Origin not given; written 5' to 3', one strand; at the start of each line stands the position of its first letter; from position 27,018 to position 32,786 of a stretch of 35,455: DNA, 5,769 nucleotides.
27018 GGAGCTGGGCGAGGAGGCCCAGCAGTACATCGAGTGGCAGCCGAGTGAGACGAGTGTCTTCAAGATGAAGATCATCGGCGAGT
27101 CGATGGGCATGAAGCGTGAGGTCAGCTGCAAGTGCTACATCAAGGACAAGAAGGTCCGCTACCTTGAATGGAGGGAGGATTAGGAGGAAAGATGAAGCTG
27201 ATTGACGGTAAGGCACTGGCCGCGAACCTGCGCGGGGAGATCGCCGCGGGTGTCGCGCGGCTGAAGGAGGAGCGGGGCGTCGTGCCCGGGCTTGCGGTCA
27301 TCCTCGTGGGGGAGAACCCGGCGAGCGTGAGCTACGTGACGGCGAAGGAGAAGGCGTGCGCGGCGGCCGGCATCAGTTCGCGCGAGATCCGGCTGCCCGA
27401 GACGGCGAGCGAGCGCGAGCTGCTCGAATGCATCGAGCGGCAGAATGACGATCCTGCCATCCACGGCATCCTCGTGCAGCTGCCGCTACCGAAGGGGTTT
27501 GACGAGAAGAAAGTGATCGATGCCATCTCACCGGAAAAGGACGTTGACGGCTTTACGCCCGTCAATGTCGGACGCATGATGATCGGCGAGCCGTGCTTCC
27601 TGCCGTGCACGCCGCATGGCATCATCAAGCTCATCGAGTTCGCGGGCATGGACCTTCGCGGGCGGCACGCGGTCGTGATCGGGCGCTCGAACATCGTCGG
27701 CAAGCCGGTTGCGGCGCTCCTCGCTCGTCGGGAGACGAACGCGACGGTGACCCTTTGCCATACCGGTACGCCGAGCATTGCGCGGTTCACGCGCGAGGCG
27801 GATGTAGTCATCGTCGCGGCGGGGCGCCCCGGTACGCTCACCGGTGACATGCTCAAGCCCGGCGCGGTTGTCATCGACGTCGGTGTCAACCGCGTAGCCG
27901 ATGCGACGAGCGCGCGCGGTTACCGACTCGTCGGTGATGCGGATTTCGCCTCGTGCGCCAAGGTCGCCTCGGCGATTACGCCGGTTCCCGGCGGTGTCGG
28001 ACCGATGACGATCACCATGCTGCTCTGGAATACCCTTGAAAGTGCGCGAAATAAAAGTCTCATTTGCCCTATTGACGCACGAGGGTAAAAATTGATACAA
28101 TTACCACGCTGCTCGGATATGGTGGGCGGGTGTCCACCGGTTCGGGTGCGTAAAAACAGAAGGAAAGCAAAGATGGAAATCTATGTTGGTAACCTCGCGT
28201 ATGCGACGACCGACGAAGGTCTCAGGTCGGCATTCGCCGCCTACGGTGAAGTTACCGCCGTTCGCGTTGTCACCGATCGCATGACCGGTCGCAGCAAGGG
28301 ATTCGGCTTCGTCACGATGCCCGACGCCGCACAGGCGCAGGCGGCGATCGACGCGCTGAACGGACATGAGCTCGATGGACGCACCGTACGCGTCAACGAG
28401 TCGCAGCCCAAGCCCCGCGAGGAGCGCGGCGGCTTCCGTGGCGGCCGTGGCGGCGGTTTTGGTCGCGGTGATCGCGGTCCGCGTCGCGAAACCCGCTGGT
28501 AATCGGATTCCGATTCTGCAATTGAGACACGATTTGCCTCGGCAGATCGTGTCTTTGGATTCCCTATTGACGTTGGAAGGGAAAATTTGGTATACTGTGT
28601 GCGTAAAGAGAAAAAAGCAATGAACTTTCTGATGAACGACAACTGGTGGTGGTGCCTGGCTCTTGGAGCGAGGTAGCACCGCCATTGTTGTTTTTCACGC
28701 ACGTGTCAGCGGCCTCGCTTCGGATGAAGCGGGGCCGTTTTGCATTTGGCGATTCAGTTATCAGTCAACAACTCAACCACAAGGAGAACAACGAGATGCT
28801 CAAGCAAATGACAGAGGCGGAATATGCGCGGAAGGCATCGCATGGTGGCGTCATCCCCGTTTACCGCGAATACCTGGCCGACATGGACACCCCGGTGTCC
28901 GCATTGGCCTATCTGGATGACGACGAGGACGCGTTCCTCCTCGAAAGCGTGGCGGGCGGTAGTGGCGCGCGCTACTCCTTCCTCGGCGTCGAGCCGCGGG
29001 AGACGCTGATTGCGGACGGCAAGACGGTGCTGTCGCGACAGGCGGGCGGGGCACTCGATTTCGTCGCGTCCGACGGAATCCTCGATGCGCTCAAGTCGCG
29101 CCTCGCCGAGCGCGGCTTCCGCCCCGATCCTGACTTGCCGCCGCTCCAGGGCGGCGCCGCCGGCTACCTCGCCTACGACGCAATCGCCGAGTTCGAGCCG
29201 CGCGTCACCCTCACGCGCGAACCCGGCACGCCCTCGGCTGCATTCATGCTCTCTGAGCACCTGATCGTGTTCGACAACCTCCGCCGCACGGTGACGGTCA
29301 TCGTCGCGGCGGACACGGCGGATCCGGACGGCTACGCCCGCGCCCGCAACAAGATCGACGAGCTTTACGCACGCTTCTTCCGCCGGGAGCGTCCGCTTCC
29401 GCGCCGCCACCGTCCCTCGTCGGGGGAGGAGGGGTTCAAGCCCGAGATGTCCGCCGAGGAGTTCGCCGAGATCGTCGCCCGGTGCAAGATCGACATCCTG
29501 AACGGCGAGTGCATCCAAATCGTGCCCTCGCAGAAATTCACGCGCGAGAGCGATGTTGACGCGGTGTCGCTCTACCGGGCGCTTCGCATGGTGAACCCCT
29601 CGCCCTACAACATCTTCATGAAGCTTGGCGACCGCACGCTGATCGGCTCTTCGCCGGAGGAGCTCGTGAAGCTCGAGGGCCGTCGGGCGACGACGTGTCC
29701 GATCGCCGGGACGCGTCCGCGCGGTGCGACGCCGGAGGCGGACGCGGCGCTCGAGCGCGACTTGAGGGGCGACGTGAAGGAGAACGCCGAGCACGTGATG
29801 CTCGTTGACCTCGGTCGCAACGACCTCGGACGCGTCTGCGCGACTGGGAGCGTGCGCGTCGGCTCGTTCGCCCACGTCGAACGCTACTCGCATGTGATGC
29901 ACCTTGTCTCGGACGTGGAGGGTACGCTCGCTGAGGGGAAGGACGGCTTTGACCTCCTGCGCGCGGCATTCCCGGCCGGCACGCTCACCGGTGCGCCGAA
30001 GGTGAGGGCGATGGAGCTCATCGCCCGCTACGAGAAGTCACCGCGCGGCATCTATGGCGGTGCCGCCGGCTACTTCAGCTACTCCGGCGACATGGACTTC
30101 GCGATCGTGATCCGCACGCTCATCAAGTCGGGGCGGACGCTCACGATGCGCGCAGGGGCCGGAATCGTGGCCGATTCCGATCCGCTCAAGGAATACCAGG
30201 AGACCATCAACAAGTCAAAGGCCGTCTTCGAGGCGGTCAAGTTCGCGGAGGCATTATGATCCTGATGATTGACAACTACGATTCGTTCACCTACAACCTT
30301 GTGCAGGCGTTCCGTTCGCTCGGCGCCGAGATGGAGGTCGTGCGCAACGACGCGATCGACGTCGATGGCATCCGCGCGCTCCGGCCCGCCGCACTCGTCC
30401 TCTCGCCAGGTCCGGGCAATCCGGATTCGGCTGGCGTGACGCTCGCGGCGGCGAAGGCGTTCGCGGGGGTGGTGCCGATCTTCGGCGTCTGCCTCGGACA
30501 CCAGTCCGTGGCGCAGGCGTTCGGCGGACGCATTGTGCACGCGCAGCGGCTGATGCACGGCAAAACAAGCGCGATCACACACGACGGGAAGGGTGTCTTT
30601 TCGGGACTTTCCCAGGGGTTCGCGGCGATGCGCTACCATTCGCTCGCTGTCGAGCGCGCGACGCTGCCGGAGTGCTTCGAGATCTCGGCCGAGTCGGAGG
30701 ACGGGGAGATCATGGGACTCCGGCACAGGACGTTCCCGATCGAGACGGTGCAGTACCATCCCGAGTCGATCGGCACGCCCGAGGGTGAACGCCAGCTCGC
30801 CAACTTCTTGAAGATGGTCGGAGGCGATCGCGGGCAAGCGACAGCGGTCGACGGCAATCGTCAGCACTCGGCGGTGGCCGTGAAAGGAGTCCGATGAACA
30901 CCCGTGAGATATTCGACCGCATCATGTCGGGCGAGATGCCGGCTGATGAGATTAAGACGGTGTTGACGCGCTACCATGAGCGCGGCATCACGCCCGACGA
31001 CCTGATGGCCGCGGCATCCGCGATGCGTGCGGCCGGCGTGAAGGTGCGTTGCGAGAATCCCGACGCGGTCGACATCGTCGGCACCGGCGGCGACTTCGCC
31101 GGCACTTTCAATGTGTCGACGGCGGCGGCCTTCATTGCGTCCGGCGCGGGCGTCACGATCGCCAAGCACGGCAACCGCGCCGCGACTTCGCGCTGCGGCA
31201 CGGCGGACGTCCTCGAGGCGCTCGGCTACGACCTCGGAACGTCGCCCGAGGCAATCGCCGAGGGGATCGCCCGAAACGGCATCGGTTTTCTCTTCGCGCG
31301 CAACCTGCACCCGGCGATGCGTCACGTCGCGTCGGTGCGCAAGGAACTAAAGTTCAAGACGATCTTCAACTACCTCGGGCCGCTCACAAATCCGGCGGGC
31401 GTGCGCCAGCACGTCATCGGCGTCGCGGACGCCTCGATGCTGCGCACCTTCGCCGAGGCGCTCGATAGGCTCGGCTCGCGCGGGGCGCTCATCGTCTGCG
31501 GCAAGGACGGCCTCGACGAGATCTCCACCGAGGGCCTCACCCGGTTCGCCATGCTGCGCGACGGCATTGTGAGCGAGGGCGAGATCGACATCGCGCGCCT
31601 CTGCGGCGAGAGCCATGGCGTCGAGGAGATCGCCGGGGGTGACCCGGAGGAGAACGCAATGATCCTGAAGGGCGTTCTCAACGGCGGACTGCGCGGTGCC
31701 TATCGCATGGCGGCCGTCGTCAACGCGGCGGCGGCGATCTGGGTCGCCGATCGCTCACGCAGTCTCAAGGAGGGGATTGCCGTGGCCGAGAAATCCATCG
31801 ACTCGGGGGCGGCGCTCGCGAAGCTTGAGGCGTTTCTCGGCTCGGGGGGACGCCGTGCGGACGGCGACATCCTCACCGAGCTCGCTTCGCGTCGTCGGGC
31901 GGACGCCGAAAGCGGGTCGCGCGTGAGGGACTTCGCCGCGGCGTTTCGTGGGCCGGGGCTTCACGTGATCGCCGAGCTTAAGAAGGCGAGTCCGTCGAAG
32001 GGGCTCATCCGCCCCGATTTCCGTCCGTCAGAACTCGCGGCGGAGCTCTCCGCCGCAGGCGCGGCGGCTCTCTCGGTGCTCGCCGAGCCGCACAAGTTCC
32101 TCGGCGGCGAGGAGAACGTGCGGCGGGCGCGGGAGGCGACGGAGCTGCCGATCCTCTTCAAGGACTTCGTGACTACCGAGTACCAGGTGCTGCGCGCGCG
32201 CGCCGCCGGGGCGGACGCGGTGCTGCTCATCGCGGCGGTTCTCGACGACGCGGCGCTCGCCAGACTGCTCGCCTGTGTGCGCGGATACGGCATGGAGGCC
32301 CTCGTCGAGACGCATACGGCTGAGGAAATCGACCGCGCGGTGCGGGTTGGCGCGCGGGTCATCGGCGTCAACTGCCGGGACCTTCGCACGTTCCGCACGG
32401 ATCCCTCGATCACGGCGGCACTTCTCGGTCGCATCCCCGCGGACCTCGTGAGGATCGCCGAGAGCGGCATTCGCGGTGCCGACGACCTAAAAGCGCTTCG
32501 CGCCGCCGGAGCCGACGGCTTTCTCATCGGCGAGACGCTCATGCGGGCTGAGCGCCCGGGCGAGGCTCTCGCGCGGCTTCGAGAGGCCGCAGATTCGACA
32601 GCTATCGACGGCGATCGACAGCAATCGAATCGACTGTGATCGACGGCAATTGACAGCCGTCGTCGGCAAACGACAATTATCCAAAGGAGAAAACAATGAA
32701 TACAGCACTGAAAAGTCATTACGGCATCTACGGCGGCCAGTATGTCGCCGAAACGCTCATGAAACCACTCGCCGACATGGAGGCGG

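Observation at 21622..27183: Unassigned EF-hand / Cys-rich membrane protein translationally coupled to a gspG-H-I-J-K pseudopilin operon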

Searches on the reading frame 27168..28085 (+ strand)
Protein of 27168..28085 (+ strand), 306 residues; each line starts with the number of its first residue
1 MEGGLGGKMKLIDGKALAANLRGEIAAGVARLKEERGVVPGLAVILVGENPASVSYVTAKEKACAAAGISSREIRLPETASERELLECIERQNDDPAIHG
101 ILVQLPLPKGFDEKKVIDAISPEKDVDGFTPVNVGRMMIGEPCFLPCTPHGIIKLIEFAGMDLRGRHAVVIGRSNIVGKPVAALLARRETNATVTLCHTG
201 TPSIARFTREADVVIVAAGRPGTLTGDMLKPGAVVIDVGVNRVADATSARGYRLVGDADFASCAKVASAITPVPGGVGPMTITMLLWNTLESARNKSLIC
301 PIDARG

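Call 13: search_protein_families(library=pfam, proteins=[window:27168-28085:+], max_evalue=0.001)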
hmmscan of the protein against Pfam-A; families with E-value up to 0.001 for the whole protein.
window:27168-28085:+ (306 aa): 2 families
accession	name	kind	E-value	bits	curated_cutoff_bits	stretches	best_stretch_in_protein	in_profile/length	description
PF02882.25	THF_DHG_CYH_C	-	1.8e-66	222.8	27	1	131-296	2-159/160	Tetrahydrofolate dehydrogenase/cyclohydrolase, NAD(P)-binding domain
PF00763.28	THF_DHG_CYH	-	1.3e-42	145.1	32.8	1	12-127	1-115/115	Tetrahydrofolate dehydrogenase/cyclohydrolase, catalytic domain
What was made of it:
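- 27192..28088 (+): folD, abutting gspK and conserved at the end of the block. It serves as a control showing that unrelated genes are equally tightly linked. Pfam (call 13).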

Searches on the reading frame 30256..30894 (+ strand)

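Call 13: search_protein_families(library=pfam, proteins=[window:30256-30894:+], max_evalue=0.001)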
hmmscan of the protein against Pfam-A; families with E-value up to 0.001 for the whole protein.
window:30256-30894:+ (213 aa): 2 families
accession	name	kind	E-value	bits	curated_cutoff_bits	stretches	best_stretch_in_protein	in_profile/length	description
PF00117.34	GATase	-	1.2e-58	198.3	22.8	1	3-186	1-188/190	Glutamine amidotransferase class-I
PF07722.19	Peptidase_C26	-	1.5e-09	38.4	20.5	1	66-170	99-219/219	Peptidase C26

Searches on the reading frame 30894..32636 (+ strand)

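Call 13: search_protein_families(library=pfam, proteins=[window:30894-32636:+], max_evalue=0.001)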
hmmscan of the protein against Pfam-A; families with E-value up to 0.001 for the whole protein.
window:30894-32636:+ (581 aa): 3 families
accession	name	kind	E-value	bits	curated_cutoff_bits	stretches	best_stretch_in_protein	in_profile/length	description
PF00591.27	Glycos_transf_3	-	2.8e-79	266.8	27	1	56-308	2-253/253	Glycosyl transferase family, a/b domain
PF00218.27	IGPS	-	5.5e-70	235.9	27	1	339-561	29-253/254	Indole-3-glycerol phosphate synthase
PF02885.22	Glycos_trans_3N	-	1.1e-05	25.5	26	1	3-48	18-63/63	Glycosyl transferase family, helical bundle domain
